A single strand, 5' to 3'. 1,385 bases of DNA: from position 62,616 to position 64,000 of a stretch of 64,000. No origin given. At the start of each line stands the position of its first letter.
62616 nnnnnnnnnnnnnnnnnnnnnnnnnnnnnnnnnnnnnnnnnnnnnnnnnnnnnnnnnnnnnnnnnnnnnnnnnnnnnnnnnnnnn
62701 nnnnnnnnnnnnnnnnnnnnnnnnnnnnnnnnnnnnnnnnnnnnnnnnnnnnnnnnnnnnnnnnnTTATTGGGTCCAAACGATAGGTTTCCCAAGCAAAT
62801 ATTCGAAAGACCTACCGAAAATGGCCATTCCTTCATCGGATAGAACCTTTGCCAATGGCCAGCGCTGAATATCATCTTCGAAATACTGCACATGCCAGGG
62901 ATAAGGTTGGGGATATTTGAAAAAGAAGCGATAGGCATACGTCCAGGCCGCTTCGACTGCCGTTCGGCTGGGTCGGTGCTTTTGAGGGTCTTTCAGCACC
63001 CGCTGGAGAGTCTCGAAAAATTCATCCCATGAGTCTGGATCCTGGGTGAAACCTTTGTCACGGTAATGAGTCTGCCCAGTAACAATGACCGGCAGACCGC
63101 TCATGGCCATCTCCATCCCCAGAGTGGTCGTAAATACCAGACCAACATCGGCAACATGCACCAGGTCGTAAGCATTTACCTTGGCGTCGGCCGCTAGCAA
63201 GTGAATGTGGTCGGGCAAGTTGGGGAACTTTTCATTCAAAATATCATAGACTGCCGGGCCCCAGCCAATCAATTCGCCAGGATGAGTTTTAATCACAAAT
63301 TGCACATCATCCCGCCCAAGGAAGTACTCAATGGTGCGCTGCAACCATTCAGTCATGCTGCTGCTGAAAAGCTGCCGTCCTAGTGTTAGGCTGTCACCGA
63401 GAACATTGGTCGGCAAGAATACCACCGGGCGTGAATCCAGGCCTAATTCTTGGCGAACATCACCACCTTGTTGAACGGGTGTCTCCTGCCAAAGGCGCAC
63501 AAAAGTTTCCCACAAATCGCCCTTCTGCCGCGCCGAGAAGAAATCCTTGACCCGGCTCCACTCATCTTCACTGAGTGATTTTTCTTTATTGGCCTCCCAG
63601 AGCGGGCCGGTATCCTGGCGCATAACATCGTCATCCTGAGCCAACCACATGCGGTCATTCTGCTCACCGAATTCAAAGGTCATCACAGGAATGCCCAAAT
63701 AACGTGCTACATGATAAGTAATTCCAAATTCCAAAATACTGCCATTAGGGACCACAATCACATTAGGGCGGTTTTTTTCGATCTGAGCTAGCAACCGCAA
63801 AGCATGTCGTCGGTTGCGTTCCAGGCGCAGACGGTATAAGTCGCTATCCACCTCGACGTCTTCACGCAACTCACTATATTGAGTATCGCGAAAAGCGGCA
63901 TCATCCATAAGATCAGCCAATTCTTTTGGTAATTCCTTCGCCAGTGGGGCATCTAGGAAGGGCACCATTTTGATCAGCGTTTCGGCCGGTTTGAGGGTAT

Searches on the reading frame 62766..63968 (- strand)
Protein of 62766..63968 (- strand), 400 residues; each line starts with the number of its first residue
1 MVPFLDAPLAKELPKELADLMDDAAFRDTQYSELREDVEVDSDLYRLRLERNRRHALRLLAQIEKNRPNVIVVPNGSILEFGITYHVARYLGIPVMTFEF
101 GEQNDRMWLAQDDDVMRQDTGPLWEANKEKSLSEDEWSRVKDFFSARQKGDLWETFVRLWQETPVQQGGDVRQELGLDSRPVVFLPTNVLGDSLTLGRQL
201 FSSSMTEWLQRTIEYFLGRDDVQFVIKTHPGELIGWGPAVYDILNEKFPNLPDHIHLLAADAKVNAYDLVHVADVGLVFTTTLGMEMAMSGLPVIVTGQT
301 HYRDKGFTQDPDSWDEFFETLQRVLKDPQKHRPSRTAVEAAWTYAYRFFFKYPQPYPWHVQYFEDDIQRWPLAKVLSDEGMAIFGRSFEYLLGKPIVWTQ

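Call 95: find_encoding_contigs(protein=window:62766-63968:-, flank=10000, max_places=1)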
Protein window:62766-63968:- (400 aa): no gene with exactly this product is on record in the collection.
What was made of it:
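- Tried and rejected: The last contig look-up, meant to extend the window, failed (call 95).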
